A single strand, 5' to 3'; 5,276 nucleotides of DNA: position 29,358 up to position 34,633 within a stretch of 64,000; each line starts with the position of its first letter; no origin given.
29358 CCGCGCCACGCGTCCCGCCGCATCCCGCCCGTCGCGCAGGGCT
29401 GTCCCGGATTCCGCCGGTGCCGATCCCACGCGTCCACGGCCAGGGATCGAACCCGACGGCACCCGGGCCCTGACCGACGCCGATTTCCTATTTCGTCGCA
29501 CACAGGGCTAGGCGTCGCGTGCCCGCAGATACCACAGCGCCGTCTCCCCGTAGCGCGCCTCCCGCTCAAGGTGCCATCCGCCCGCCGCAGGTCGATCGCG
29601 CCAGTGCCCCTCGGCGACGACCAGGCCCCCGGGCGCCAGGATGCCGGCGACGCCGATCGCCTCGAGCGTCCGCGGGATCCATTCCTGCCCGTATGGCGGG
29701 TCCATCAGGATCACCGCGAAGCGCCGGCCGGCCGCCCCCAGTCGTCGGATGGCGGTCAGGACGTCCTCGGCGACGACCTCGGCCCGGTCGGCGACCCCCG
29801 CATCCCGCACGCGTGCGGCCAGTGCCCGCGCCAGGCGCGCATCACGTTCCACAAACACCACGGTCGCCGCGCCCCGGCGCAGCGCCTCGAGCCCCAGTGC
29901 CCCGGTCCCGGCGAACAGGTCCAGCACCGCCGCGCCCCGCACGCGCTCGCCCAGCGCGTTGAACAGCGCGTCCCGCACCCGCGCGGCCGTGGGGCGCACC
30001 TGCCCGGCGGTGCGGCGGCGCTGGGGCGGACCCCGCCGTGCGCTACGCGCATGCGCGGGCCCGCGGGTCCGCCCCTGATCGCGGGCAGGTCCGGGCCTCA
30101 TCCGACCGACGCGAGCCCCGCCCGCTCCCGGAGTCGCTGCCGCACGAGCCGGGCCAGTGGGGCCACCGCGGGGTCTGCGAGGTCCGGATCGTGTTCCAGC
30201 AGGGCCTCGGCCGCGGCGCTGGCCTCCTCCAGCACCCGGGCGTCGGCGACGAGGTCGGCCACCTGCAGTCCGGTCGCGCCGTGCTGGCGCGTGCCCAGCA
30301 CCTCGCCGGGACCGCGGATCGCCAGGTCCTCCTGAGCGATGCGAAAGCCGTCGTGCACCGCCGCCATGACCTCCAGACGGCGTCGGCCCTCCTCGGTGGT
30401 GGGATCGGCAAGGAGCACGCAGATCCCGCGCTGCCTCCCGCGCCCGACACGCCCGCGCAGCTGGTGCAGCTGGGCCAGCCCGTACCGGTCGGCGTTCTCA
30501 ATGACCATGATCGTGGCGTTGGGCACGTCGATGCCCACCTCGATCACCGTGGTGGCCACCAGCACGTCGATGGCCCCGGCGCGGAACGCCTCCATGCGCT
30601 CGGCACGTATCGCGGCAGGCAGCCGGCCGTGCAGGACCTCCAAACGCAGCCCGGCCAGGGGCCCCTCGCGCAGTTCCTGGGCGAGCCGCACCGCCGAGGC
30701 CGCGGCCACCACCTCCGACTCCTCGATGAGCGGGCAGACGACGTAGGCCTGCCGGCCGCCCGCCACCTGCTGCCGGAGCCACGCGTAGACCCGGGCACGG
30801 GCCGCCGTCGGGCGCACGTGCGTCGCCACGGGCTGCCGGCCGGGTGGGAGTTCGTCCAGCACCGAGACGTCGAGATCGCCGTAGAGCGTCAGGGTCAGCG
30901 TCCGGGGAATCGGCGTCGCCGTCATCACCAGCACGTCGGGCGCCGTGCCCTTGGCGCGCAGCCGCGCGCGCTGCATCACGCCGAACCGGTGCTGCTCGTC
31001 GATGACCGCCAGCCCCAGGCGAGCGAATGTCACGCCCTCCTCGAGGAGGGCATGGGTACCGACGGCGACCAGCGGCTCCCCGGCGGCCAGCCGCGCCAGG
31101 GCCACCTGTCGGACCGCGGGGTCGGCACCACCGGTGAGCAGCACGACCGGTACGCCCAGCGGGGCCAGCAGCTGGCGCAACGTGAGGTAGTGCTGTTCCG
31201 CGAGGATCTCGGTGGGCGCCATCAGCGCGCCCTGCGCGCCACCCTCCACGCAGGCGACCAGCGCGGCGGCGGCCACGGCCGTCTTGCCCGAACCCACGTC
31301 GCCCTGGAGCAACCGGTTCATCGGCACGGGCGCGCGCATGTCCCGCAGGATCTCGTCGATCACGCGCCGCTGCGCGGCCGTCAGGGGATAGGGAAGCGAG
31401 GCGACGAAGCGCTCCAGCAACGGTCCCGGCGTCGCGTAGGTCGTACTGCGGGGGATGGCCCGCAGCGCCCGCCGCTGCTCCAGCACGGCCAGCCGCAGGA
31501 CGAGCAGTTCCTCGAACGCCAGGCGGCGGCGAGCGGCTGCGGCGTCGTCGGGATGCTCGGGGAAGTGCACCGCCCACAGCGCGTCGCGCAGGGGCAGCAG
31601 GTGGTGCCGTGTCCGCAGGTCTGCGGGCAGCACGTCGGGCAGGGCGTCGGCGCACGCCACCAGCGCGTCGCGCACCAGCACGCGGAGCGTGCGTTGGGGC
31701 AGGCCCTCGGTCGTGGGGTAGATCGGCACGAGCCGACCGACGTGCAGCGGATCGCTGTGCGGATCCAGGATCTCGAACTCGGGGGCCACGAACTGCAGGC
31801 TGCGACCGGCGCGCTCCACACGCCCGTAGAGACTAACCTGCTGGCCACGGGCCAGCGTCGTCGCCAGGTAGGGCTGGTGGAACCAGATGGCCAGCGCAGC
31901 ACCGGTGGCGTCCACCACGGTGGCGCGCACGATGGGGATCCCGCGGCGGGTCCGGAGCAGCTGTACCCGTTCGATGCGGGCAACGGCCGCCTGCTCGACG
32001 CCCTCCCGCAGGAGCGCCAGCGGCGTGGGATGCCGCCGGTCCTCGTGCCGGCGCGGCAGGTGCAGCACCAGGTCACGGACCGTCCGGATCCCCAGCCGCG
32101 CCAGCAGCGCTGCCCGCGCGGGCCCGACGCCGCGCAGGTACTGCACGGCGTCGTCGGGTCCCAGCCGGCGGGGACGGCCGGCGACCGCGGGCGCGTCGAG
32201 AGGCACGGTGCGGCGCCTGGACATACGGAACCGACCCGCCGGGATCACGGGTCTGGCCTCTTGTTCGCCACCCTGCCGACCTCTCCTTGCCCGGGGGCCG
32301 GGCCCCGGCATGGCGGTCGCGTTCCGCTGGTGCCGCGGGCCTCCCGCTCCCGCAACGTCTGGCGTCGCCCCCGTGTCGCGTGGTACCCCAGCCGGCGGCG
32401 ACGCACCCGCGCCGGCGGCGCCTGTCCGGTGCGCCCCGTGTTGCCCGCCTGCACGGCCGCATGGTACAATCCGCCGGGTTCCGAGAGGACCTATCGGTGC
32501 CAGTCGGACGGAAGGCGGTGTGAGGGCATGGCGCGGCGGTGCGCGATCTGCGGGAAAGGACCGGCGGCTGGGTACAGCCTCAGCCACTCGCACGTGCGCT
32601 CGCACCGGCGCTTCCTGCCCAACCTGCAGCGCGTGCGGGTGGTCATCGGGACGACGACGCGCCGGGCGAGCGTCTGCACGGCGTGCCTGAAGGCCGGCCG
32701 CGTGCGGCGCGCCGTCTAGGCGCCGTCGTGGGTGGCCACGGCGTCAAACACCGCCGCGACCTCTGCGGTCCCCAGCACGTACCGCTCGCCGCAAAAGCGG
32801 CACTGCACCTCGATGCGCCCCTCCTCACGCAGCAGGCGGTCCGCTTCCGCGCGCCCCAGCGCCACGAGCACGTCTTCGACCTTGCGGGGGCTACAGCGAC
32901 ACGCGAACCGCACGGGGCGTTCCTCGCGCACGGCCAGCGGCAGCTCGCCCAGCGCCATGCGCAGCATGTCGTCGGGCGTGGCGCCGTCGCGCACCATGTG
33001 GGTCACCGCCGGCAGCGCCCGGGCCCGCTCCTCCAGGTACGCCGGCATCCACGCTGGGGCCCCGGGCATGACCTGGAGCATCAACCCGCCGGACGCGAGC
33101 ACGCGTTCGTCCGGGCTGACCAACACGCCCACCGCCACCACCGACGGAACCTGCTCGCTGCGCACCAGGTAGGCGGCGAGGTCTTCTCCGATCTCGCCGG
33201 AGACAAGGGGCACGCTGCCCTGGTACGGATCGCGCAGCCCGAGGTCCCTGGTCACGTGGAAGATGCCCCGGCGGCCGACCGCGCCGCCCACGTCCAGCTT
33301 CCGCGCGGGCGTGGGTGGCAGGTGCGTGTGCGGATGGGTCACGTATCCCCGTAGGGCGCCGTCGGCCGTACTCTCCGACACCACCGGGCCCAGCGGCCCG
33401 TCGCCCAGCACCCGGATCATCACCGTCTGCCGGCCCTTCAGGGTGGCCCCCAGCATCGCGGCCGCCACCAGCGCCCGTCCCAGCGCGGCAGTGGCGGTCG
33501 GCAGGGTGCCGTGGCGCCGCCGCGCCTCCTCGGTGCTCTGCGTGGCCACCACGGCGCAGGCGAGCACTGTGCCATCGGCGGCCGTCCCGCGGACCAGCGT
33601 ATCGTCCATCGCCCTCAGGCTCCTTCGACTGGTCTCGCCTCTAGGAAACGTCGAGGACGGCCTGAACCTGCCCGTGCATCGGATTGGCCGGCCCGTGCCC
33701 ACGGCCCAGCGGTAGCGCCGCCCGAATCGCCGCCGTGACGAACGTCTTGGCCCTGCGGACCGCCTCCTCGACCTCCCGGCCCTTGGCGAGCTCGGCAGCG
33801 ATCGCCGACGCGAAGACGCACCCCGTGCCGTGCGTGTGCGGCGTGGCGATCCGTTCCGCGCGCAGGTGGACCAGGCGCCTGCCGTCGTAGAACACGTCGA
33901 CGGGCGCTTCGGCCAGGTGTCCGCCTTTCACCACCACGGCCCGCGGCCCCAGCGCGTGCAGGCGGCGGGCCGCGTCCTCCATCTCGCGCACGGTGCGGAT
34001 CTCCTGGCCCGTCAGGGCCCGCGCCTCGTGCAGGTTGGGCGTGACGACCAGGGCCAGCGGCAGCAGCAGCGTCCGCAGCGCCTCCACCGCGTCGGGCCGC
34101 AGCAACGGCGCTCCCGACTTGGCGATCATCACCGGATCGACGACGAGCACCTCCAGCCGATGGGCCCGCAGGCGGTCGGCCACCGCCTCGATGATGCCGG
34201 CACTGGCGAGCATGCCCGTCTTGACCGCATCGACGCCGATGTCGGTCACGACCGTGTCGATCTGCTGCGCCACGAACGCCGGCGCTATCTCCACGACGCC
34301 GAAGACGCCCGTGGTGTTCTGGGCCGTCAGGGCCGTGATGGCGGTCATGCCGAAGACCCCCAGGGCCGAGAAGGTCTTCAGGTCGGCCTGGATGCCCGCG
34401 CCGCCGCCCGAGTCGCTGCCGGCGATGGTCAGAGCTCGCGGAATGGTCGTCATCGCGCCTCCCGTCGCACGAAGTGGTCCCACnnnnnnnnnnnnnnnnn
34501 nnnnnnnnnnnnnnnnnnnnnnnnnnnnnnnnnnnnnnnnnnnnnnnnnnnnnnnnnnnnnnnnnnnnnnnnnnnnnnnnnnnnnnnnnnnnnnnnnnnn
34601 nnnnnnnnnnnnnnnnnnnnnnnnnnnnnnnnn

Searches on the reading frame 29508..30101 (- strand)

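Call 8: search_protein_families(library=pfam, proteins=[window:29508-30101:-], max_evalue=0.001)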
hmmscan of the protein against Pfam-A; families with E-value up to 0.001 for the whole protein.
window:29508-30101:- (197 aa): 3 families
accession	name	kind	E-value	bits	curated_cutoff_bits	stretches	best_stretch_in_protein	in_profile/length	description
PF03602.21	Cons_hypoth95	-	9.1e-38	130.2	24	1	33-192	19-181/182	Conserved hypothetical protein 95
PF05175.20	MTS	-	5.1e-06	26.7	23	1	46-139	23-110/170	Methyltransferase small domain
PF13649.12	Methyltransf_25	-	0.00017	22.7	27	1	59-133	1-70/97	Methyltransferase domain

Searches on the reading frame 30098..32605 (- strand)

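Call 8: search_protein_families(library=pfam, proteins=[window:30098-32605:-], max_evalue=0.001)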
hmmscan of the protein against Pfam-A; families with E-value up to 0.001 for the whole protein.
window:30098-32605:- (835 aa): 7 families
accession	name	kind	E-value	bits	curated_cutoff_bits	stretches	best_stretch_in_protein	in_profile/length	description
PF17191.10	RecG_wedge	-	2.6e-26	92.6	23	1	154-315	2-159/162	RecG wedge domain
PF00270.35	DEAD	-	2.1e-21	76.8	26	1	409-570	1-164/167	DEAD/DEAH box helicase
PF00271.37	Helicase_C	-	1.1e-20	74.3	23.5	1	615-722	13-108/110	Helicase conserved C-terminal domain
PF19833.4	RecG_dom3_C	-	4.6e-12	46.3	26.8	1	751-822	2-74/87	ATP-dependent DNA helicase RecG, domain 3, C-terminal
PF22590.2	Cas3-like_C_2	-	5e-05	24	27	1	637-724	14-105/106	CRISPR-associated nuclease/helicase Cas3, C-terminal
PF04851.21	ResIII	-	7.3e-05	23.2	22.5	1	408-565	4-162/164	Type III restriction enzyme, res subunit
PF01336.31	tRNA_anti-codon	-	0.00024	21.4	27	1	210-280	6-75/75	OB-fold nucleic acid binding domain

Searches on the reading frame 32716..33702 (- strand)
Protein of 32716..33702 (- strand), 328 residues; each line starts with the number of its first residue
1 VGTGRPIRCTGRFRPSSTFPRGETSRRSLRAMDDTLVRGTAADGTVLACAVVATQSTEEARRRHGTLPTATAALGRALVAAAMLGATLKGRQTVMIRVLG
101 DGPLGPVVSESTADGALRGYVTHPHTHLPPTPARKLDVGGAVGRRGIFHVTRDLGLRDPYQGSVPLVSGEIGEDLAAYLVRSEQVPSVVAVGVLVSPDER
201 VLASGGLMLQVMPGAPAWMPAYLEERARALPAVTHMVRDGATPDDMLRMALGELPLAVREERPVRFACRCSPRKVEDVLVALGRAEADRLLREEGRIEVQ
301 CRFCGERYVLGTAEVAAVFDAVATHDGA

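Call 4: search_protein_families(library=pfam, proteins=[window:32716-33702:-], max_evalue=0.01)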
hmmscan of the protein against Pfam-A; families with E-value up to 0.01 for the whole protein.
window:32716-33702:- (328 aa): 1 family
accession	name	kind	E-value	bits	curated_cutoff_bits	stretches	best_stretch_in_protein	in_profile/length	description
PF01430.24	HSP33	-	2.3e-88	296.6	21.4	1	34-309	1-271/273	Hsp33 protein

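Call 5: search_protein_families(library=ncbifam, proteins=[window:32716-33702:-], max_evalue=0.01)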
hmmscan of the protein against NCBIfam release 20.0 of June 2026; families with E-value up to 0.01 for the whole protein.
window:32716-33702:- (328 aa): 2 families
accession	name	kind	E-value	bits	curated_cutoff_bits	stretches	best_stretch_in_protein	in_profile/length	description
NF001033.0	PRK00114.1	equivalog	1e-87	294.1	244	1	32-321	2-292/297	Hsp33 family molecular chaperone HslO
NF002386.0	PRK01402.1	equivalog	2.7e-25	89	346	2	54-219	42-213/335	Hsp33 family molecular chaperone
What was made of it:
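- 32716..33609 (-): hslO (Hsp33), close behind thiD and possibly co-transcribed. The start at 33609 is inferred from the first Met before the HSP33 domain. NF001033 294 bits (call 5).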

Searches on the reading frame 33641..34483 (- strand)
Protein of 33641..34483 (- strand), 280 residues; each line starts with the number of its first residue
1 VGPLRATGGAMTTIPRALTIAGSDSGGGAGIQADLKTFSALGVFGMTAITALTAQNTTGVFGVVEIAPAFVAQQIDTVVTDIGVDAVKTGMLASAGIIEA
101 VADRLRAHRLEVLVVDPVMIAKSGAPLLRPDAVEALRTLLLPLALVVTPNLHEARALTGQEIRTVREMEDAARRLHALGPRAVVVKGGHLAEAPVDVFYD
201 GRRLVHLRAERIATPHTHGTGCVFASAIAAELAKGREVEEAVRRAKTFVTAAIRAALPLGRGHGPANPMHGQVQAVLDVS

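Call 4: search_protein_families(library=pfam, proteins=[window:33641-34483:-], max_evalue=0.01)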
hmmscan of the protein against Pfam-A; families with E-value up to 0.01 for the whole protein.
window:33641-34483:- (280 aa): 2 families
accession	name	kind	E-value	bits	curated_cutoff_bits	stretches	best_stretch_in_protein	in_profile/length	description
PF08543.17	Phos_pyr_kin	-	3e-101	338.4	27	1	24-267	1-246/246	Phosphomethylpyrimidine kinase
PF00294.29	PfkB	-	4e-14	53.1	25.8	1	111-248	160-285/302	pfkB family carbohydrate kinase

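Call 5: search_protein_families(library=ncbifam, proteins=[window:33641-34483:-], max_evalue=0.01)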
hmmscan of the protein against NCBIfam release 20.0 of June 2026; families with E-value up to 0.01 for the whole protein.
window:33641-34483:- (280 aa): 22 families
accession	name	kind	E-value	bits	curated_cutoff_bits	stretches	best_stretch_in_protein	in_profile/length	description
TIGR00097.1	HMP-P_kinase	equivalog_domain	3.3e-107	357.5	204.95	1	17-267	1-252/254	bifunctional hydroxymethylpyrimidine kinase/phosphomethylpyrimidine kinase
NF006346.0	PRK08573.1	equivalog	4.2e-98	329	528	1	13-269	3-260/450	bifunctional hydroxymethylpyrimidine kinase/phosphomethylpyrimidine kinase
NF009077.0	PRK12412.1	equivalog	1.4e-82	277.2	385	1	13-267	2-260/274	pyridoxine/pyridoxal/pyridoxamine kinase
NF009259.0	PRK12616.1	equivalog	1.2e-76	257.9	390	1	14-266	3-260/270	bifunctional hydroxymethylpyrimidine kinase/phosphomethylpyrimidine kinase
NF011301.0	PRK14713.1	equivalog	2.1e-76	257.8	512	1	11-273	18-284/534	bifunctional hydroxymethylpyrimidine kinase/phosphomethylpyrimidine kinase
NF007070.0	PRK09517.1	equivalog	3.3e-65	220.8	761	1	13-267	240-498/755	multifunctional thiamine-phosphate pyrophosphorylase/synthase/phosphomethylpyrimidine kinase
NF009078.0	PRK12413.1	equivalog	1.5e-54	185.2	225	1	16-256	5-243/253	bifunctional hydroxymethylpyrimidine kinase/phosphomethylpyrimidine kinase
NF005491.0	PRK07105.1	equivalog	1.2e-19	70.8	231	1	80-258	73-259/286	pyridoxamine kinase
NF004398.0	PRK05756.1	equivalog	1.2e-19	70.7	292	1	82-254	74-255/287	pyridoxal kinase PdxY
NF006034.0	PRK08176.1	equivalog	3.9e-19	69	342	1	84-255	89-266/283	pyridoxine/pyridoxal/pyridoxamine kinase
TIGR00687.1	pyridox_kin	equivalog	4.7e-19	68.8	144.5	1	84-255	76-257/288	pyridoxal kinase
TIGR02152.1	D_ribokin_bact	equivalog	1.6e-13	50.7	299.65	1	128-251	159-279/298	ribokinase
TIGR03168.1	1-PFK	subfamily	1.2e-09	37.5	216.4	1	134-253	167-282/305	hexose kinase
NF008353.0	PRK11142.1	equivalog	5e-09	36.1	341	1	127-253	162-282/307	ribokinase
TIGR03828.1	pfkB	equivalog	2.4e-08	33.4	292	1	134-254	167-283/305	1-phosphofructokinase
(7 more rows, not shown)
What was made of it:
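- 33641..34483 (-): thiD (HMP/HMP-P kinase); overlaps thiL. TIGR00097 357.5 bits against a cut-off of 205 (call 5).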
